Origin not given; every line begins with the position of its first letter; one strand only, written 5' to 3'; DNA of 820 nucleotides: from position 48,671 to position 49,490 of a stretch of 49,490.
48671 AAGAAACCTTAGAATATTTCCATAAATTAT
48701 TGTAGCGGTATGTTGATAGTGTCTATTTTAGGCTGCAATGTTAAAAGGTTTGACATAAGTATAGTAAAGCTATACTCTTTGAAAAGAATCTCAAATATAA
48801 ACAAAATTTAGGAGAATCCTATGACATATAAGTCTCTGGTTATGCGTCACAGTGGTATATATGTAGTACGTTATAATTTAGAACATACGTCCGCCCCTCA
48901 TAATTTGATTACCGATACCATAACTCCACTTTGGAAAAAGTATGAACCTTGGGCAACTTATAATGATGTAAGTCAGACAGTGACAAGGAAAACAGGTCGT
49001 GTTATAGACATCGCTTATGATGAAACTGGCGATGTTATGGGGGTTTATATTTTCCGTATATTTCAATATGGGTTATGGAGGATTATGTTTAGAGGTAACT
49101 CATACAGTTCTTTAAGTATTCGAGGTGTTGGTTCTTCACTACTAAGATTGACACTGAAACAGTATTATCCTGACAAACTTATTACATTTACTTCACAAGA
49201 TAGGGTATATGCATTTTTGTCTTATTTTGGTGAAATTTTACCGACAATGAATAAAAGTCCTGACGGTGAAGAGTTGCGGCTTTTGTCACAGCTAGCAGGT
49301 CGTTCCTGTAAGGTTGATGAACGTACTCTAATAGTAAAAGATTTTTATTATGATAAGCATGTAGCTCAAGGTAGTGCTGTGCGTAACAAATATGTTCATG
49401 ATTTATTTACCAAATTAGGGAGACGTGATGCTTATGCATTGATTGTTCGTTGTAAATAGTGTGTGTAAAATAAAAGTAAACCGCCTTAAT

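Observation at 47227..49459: Terminator-bracketed micro-ORF, stand-alone M16B peptidase and GNAT-like gene: candidate peptide-maturation (RiPP-like or signalling-peptide) module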

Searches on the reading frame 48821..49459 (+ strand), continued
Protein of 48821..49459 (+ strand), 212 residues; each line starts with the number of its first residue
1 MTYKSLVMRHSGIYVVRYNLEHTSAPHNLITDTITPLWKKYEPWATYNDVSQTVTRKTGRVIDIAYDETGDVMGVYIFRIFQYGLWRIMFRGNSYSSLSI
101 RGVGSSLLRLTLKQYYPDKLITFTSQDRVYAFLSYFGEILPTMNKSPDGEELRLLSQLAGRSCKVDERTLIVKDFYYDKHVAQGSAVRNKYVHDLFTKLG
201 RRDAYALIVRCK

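Call 41: find_encoding_contigs(protein=P0031, flank=5000, max_places=3)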
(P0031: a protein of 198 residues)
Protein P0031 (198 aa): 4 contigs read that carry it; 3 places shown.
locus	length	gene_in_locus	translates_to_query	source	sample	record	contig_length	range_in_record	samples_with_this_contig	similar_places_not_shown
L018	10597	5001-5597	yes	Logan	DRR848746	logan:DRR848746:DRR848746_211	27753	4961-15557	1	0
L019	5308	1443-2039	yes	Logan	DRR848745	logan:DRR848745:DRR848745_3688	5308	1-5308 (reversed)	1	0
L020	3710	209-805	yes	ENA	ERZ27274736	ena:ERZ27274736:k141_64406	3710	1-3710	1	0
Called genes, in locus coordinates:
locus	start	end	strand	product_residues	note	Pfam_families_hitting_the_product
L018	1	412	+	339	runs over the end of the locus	PF06068:TIP49 (weak), PF01078:Mg_chelatase (faint), PF05496:RuvB_N, PF00004:AAA, PF07728:AAA_5, PF17864:AAA_lid_4, PF05491:WHD_RuvB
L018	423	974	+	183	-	PF02677:QueH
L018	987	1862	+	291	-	-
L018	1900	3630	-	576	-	PF00664:ABC_membrane, PF02463:SMC_N, PF00005:ABC_tran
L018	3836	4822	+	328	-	PF00303:Thymidylat_synt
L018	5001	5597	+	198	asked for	PF00583:Acetyltransf_1 (weak)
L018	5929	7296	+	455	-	PF01546:Peptidase_M20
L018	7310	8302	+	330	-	PF00579:tRNA-synt_1b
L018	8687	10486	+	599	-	PF07973:tRNA_SAD, PF00587:tRNA-synt_2b, PF03129:HGTP_anticodon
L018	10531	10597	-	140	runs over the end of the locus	PF11070:DUF2871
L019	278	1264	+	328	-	PF00303:Thymidylat_synt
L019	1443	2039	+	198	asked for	PF00583:Acetyltransf_1 (weak)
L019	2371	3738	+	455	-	PF01546:Peptidase_M20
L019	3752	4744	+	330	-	PF00579:tRNA-synt_1b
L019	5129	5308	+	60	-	?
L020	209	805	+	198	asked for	PF00583:Acetyltransf_1 (weak)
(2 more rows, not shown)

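Call 42: find_encoding_contigs(protein=P0036, flank=5000, max_places=3)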
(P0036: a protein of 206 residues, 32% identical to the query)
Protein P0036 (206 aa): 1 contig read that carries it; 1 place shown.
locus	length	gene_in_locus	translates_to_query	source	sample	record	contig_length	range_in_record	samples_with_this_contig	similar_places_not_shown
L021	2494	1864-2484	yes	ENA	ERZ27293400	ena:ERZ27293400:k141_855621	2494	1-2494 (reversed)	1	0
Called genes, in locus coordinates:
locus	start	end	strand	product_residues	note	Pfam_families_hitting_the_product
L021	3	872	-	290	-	?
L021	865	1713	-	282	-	PF01636:APH (weak)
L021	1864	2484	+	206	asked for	-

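Call 48: predict_structure(alignment_id=A2)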
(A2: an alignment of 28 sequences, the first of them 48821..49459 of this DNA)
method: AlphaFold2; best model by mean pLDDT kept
length: 212 residues; sequences in the alignment: 28
mean_pLDDT: 94.1   pTM: 0.89
mean pLDDT of the five models: 94.1, 93.3, 93.1, 92.9, 92.4
residues with pLDDT >= 90: 188; 70-90: 21; 50-70: 3; < 50: 0
segments of 3 or more residues with pLDDT < 50: none
pLDDT, mean of each block of 10 residues (from residue 1): 84 96 95 96 93 93 97 97 98 92 92 97 96 97 96 98 96 90 82 95 97 87
secondary structure, 60 per line:
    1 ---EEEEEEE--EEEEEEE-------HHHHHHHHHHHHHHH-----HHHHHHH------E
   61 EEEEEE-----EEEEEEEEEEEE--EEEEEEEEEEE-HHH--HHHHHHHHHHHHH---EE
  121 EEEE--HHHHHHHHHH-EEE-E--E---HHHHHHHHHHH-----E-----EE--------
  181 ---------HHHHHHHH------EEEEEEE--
elements in order: E4-10 E13-19 H27-41 H47-53 E60-66 E72-83 E86-96 H103-115 E119-124 H127-136 E138-140 H149-159 H190-197 E204-210
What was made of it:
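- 48821..49459 (+): Divergent, basic (pI 9.5) GNAT-fold acyltransferase, 212 aa. It has an R-G-x-G-x-x CoA-loop motif (RGVGSS) and a roughly 70-residue C-terminal extension. AF2 with 28 sequences gives pLDDT 94.1 (call 48).
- On GNAT (Gcn5-related N-acetyltransferase) superfamily: AF2 pLDDT 94.1, pTM 0.89 (call 48).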

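Call 52: fold_search(model_id=the predicted structure, library=pdb)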
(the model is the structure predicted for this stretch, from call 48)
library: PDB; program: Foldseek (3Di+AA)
matches with E <= 10: 911; with E <= 0.001: 164
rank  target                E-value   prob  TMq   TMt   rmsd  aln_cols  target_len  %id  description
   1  4ua3_A                4.0e-07  1.00  0.49  0.55   7.3       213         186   11  Crystal structure of selenomethionine labeled SpNatD (released 2015-01-28)
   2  4ua3_B                6.9e-07  1.00  0.48  0.52   7.1       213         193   11  Crystal structure of selenomethionine labeled SpNatD (released 2015-01-28)
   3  7kd7_D                1.3e-06  1.00  0.44  0.46   9.2       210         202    8  Crystal structure of human NatD (NAA40) bound to a bisubstrate analogue (released 2021-06-16)
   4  4u9w_A                1.5e-06  1.00  0.40  0.43   6.4       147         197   10  Crystal Structure of NatD bound to H4/H2A peptide and CoA (released 2015-01-28)
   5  4u9w_B                1.7e-06  1.00  0.39  0.41   5.7       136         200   11  Crystal Structure of NatD bound to H4/H2A peptide and CoA (released 2015-01-28)
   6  4u9w_D                2.2e-06  1.00  0.39  0.42   5.7       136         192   11  Crystal Structure of NatD bound to H4/H2A peptide and CoA (released 2015-01-28)
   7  4u9w_C                2.4e-06  1.00  0.40  0.43   6.4       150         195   11  Crystal Structure of NatD bound to H4/H2A peptide and CoA (released 2015-01-28)
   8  7kd7_A                2.4e-06  1.00  0.45  0.47   8.1       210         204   10  Crystal structure of human NatD (NAA40) bound to a bisubstrate analogue (released 2021-06-16)
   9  7kpu_D                2.8e-06  1.00  0.40  0.43   5.5       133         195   10  Crystal structure of human NatD (NAA40) bound to a bisubstrate analogue with a C-3 linker (released 2021-06-16)
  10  7kpu_A                3.7e-06  1.00  0.44  0.47   8.1       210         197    9  Crystal structure of human NatD (NAA40) bound to a bisubstrate analogue with a C-3 linker (released 2021-06-16)
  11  4u9v                  3.7e-06  1.00  0.44  0.47   8.5       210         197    9  Crystal structure of NatD (Naa40p) bound to acetyl CoA (released 2015-01-28)
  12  9ynv_N                7.7e-06  1.00  0.48  0.31   3.5       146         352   15  Histone Acetyl Transferase (HAT) module of ctSAGA (released 2025-12-03)
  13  9syr_Nd               1.2e-05  1.00  0.38  0.35   6.0       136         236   11  Human quaternary complex of a translating 80S ribosome, NAC, MetAP1 and NatD (released 2025-12-17)
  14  9evq_A                2.1e-05  1.00  0.46  0.46  11.7       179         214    9  Crystal structure of the kinetoplastid kinetochore protein KKT23 acetyltransferase domain from Trypanosoma brucei (released 2024-08-28)
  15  9f5q_B                2.3e-05  1.00  0.40  0.41  11.3       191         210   10  Crystal structure of selenomethionine-labelled kinetoplastid kinetochore protein KKT23 acetyltransferase domain from T (released 2024-08-28)
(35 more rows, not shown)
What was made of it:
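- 48821..49459 (+): Foldseek against PDB returns GNATs throughout the listed top 50, led by NatD/Naa40, then GCN5/PCAF and Naa50 (call 52).
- On GNAT (Gcn5-related N-acetyltransferase) superfamily: The listed top 50 Foldseek PDB matches are all GNATs (164 matches at E <= 0.001), with TM 0.4-0.55 (call 52).
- The GNAT fold is predicted with high confidence, and the nearest structures are peptide N-alpha-acetyltransferases (calls 48, 52). TM-scores to solved GNATs are modest (0.4-0.55; call 52), so the acyl donor and acceptor cannot be read from the structure.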

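Call 65: search_protein_families(library=pfam, proteins=[L007:381-2237:+], max_evalue=0.01)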
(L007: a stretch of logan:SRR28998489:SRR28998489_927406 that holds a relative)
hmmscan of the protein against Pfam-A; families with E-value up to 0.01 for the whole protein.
L007:381-2237:+ (618 aa): 6 families
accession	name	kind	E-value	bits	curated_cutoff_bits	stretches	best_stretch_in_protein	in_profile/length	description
PF00326.27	Peptidase_S9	-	1.1e-40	139.8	22.6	1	411-617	9-212/213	Prolyl oligopeptidase family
PF02897.21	Peptidase_S9_N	-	4.2e-08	32.8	24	1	29-353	70-413/414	Prolyl oligopeptidase, N-terminal beta-propeller domain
PF02129.25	Peptidase_S15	-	1.5e-07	31.8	23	1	368-510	1-140/262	X-Pro dipeptidyl-peptidase (S15 family)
PF12146.15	Hydrolase_4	-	1.9e-05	24.5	27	1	405-502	20-111/239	Serine aminopeptidase, S33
PF00756.26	Esterase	-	7.2e-05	23.1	22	1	438-513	85-154/251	Putative esterase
PF00561.26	Abhydrolase_1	-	0.0078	16.3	25.8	0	395-509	8-108/245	alpha/beta hydrolase fold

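Call 69: search_protein_families(library=padloc, proteins=[window:48821-49459:+], max_evalue=0.01)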
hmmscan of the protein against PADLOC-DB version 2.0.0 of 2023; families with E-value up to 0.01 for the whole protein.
window:48821-49459:+ (212 aa): 0 families

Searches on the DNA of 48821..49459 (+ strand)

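Call 66: search_rna_families(sources=[L005, L008, L009, L007, L011], threshold=evalue, max_evalue=1)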
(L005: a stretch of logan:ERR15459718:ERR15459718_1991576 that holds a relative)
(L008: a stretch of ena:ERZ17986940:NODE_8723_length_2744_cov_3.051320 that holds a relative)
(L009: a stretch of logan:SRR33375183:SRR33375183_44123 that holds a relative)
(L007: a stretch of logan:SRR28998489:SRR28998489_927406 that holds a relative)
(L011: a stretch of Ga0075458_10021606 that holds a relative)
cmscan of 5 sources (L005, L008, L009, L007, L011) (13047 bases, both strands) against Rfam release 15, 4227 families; matches with E-value up to 1: 14.
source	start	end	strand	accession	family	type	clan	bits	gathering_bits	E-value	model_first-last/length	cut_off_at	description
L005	80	149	+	RF02495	ohsC_RNA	Gene; antitoxin;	-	35.7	50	0.022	1-77/77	no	Oppression of Hydrophobic ORF by sRNA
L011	1885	1944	+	RF00840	mir-374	Gene; miRNA;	-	32.4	54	0.0023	1-71/71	no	mir-374 microRNA precursor family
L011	1896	1968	-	RF02432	SpF25_sRNA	Gene; sRNA;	-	31.9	48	0.06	1-102/102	no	Streptococcus sRNA SpF25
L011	1887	1944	+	RF04060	mir-703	Gene; miRNA;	-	28.1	88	0.046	1-67/67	no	mir-703 microRNA precursor family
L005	108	165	+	RF02351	psRNA14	Gene; sRNA;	-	27.4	60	0.43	1-84/84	no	Proteobacteria sRNA psRNA14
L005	108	151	+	RF04157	MIR9486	Gene; miRNA;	-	25.6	100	0.15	1-119/119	no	MIR9486 microRNA precursor family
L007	3103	3147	+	RF03637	mir-5879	Gene; miRNA;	-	25.2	97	0.094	1-65/76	3'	mir-5879 microRNA precursor family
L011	1884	1946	+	RF04246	MIR169_8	Gene; miRNA;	CL00098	24.9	107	0.58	1-137/137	no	MIR169_8 microRNA precursor family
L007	2961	3010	+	RF04154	mir-1277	Gene; miRNA;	-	24.2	81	0.99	1-78/78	no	mir-1277 microRNA precursor family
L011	1893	1934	-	RF00840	mir-374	Gene; miRNA;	-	24.2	54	0.4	13-62/71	no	mir-374 microRNA precursor family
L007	3103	3147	-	RF03637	mir-5879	Gene; miRNA;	-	23.9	97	0.23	12-76/76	5'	mir-5879 microRNA precursor family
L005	97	160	+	RF02621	BSnc120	Gene; sRNA;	-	23.5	114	0.15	1-88/88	no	Brucella sRNA 120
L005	98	177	-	RF02621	BSnc120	Gene; sRNA;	-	23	114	0.21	1-88/88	no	Brucella sRNA 120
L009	2444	2467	-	RF00195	RsmY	Gene; sRNA;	CL00106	19.2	57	0.43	98-121/121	5'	RsmY RNA family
